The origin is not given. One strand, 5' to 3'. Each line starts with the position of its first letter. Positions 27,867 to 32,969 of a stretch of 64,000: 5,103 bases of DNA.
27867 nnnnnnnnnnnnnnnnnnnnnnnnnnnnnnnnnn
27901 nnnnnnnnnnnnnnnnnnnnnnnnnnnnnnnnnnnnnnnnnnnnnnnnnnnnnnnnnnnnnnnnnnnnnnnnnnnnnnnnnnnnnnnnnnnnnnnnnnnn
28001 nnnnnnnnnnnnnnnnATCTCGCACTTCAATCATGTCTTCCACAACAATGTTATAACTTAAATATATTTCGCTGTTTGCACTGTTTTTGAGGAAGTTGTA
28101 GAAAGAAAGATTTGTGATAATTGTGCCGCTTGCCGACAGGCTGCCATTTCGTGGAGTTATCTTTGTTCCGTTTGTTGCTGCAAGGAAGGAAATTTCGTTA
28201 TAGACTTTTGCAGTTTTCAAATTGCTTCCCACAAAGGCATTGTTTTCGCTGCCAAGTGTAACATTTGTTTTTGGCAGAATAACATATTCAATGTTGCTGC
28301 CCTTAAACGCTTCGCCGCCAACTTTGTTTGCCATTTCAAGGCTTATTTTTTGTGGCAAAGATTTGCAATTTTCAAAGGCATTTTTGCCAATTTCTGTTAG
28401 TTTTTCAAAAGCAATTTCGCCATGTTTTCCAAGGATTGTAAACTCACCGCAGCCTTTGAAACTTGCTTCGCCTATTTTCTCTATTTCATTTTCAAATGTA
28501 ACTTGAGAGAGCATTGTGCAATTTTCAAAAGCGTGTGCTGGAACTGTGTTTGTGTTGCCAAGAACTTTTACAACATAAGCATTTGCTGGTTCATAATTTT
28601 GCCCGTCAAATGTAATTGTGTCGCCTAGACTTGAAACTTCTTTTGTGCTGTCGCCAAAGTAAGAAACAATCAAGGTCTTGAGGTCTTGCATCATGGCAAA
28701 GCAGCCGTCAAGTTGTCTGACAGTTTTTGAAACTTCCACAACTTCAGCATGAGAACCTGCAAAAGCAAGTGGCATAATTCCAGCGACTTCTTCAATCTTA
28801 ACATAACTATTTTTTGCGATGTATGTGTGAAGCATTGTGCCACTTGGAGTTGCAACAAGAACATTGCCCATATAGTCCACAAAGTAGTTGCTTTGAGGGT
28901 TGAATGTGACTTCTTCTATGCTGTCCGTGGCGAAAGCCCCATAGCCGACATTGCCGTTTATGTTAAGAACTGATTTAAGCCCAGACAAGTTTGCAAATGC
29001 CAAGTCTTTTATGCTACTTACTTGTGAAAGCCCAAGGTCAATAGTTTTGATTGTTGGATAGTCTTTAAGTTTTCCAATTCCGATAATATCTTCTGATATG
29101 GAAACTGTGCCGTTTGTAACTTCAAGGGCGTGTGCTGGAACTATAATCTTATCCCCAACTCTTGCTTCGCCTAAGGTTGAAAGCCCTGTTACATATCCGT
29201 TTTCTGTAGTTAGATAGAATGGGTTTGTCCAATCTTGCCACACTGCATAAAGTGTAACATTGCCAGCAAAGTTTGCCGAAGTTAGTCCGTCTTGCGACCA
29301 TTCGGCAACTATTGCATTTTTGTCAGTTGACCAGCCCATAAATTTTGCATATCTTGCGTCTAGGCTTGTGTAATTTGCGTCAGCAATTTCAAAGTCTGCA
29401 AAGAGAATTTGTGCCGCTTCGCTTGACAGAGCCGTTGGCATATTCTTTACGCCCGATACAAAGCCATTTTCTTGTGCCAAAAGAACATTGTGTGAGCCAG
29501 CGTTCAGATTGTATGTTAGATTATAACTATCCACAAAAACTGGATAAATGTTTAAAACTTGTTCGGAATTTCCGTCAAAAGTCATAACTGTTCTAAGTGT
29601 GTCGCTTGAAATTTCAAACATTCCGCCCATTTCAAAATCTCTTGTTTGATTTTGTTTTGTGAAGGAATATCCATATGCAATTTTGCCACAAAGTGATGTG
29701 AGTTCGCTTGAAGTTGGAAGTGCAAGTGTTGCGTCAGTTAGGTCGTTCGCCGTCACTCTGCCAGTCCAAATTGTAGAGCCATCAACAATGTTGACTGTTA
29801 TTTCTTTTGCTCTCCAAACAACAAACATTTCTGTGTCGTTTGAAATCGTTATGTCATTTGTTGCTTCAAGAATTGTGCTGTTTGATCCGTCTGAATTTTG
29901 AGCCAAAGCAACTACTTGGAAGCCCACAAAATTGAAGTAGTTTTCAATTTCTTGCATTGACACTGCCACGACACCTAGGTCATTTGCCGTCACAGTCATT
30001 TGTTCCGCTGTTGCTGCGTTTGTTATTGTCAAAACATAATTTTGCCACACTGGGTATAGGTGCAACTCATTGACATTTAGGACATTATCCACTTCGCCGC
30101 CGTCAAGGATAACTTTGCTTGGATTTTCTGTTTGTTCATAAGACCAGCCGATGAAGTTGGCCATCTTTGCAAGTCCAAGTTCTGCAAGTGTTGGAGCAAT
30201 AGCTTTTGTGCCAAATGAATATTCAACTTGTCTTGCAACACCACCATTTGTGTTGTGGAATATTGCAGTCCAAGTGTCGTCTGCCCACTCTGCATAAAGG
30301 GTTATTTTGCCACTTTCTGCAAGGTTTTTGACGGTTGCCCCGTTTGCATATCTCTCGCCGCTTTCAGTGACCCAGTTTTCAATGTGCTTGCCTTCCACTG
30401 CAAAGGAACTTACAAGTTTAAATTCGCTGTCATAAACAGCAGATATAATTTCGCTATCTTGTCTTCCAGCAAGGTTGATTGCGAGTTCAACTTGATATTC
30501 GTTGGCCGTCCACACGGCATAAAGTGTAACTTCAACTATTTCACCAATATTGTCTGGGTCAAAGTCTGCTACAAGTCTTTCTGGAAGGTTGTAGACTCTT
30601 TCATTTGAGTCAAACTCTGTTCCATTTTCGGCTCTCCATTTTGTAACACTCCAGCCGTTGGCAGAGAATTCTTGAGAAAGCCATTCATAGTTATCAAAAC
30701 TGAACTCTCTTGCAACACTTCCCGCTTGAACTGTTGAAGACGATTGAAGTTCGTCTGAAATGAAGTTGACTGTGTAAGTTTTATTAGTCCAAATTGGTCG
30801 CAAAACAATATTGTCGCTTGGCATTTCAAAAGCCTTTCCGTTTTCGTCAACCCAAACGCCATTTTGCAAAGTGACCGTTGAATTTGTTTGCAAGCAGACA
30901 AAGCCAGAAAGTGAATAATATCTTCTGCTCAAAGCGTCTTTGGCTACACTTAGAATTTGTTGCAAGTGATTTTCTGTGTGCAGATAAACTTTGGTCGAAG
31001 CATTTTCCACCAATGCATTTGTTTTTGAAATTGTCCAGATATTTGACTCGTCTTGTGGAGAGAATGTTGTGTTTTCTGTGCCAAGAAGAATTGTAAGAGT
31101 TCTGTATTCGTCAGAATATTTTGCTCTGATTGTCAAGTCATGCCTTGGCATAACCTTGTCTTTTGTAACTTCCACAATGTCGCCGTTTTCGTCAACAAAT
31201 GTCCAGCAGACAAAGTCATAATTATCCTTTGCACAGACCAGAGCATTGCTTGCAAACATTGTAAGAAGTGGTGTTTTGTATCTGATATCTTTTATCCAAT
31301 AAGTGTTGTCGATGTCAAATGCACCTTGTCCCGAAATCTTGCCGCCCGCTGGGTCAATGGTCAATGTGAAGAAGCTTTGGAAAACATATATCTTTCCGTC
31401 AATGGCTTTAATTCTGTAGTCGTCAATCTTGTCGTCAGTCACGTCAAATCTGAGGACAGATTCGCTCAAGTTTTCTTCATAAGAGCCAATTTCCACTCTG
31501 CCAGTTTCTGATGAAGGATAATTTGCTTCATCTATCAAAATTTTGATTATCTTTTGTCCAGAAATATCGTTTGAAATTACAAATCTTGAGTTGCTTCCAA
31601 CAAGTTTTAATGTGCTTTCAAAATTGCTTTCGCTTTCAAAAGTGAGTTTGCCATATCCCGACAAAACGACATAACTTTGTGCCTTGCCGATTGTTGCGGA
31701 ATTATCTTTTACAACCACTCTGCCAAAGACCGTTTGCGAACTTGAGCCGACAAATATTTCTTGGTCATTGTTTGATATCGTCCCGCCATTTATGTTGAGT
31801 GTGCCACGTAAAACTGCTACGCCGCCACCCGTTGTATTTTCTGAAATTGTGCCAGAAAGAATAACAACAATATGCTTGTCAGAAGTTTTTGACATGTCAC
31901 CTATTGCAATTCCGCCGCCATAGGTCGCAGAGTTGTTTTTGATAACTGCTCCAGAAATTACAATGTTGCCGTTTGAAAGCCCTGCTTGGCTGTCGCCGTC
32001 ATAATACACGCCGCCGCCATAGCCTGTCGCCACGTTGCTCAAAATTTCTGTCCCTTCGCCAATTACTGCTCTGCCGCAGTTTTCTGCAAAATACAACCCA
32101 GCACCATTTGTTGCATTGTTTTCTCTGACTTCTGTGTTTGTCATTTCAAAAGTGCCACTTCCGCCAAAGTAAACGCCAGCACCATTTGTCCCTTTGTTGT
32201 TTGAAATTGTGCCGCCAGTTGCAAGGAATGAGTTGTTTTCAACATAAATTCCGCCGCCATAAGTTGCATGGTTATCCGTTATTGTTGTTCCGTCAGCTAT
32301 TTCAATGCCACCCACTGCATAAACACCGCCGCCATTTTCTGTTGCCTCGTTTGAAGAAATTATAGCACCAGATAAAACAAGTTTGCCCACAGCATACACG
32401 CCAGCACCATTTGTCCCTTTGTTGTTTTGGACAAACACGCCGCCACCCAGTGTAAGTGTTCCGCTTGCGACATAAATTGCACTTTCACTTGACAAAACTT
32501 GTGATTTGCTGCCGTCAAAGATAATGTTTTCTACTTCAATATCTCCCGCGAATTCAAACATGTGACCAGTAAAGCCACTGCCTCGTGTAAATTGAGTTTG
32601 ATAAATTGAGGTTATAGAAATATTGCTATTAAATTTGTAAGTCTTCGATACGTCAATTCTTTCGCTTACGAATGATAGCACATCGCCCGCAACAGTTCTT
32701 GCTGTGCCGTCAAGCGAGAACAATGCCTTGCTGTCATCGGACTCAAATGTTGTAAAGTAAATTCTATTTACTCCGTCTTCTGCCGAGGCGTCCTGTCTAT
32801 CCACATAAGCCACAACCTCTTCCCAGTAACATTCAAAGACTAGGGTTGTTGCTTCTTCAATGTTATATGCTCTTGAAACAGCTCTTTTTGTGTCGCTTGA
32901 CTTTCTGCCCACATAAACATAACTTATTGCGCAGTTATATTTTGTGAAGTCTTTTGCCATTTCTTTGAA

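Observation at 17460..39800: Seven beta-helix cassettes share a cap-repeat-tail layout; three alternate with Flg_new linkers and four are fused head to tail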

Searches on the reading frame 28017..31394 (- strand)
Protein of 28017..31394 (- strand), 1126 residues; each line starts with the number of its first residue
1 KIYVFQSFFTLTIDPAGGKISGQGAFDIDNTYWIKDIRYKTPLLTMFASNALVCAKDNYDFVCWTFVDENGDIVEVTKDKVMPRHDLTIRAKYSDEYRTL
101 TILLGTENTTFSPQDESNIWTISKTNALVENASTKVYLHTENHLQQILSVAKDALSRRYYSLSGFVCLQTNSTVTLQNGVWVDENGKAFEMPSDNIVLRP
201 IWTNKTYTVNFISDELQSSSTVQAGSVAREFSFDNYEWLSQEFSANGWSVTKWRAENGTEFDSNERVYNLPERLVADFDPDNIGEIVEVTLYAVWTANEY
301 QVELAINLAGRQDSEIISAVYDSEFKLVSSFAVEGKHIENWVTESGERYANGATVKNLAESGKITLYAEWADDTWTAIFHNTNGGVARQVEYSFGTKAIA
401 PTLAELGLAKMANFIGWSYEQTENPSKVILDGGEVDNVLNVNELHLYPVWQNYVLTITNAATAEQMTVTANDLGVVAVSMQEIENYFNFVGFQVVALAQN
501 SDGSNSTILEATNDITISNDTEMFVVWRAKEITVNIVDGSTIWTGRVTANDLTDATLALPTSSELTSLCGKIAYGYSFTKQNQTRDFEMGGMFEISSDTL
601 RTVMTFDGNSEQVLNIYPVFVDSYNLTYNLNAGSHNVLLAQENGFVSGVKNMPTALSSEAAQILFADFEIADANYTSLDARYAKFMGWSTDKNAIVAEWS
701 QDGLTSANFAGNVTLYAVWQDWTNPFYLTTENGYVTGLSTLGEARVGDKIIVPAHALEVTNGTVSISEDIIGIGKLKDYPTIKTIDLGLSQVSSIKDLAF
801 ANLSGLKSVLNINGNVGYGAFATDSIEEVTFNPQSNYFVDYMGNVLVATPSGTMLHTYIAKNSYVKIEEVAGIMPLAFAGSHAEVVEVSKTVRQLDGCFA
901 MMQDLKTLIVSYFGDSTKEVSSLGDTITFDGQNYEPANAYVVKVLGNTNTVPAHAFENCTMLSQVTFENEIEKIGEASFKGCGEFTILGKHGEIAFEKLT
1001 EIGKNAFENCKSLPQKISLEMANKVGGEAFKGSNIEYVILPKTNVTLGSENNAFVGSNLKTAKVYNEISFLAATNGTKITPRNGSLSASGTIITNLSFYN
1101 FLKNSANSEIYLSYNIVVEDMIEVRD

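Call 10: search_protein_families(library=pfam, proteins=[window:28017-31394:-], max_evalue=1)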
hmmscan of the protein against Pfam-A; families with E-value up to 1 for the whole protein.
window:28017-31394:- (1126 aa): 3 families
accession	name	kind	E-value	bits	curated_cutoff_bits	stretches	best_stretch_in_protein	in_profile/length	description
PF13306.12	LRR_5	-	5.9e-19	68.7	27.7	2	946-1059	20-126/127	BspA type Leucine rich repeat region (6 copies)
PF02446.23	Glyco_hydro_77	-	0.011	15.1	25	1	460-507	315-362/465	4-alpha-glucanotransferase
PF13855.12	LRR_8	-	0.047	13.9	27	0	780-815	1-35/61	Leucine rich repeat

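Call 86: search_protein_families(library=ncbifam, proteins=[window:28017-31394:-], max_evalue=1)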
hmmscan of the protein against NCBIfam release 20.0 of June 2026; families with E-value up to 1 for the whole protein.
window:28017-31394:- (1126 aa): 3 families
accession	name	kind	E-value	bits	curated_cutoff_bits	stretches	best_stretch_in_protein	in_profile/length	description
TIGR02543.1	List_Bact_rpt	repeat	0.00041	20.6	20.95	1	56-94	3-41/44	TIGR02543 family repeat protein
TIGR00217.1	malQ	equivalog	0.0018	17.2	205.65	1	452-514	380-442/587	4-alpha-glucanotransferase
NF006007.0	PRK08138.1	subfamily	0.1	12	355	1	342-396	58-112/261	enoyl-CoA hydratase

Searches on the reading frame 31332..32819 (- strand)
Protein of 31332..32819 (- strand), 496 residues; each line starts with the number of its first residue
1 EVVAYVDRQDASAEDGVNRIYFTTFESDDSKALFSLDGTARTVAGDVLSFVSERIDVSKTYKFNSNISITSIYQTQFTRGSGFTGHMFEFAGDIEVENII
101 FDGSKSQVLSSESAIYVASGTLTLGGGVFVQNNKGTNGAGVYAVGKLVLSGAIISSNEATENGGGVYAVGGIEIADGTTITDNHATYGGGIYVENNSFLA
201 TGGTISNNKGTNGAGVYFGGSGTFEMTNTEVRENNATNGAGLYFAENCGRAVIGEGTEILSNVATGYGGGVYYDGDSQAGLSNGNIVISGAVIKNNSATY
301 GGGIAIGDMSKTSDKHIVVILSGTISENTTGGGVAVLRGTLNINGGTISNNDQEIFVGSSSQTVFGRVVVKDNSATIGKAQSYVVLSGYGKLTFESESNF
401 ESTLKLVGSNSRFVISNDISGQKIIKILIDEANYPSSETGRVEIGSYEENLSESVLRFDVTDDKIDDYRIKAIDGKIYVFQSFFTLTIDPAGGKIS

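Call 10: search_protein_families(library=pfam, proteins=[window:31332-32819:-], max_evalue=1)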
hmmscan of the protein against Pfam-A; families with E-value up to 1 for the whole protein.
window:31332-32819:- (496 aa): 1 family
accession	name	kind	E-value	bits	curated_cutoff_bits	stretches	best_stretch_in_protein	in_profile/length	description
PF02415.23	Chlam_PMP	-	0.37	11.7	20.6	1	178-193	2-18/19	Chlamydia polymorphic membrane protein (Chlamydia_PMP) repeat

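Call 86: search_protein_families(library=ncbifam, proteins=[window:31332-32819:-], max_evalue=1)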
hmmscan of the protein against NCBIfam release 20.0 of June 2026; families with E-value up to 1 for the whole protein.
window:31332-32819:- (496 aa): 1 family
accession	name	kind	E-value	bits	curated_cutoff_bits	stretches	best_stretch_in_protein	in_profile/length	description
TIGR01376.1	POMP_repeat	repeat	0.88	9.5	15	1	155-174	8-27/28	polymorphic outer membrane protein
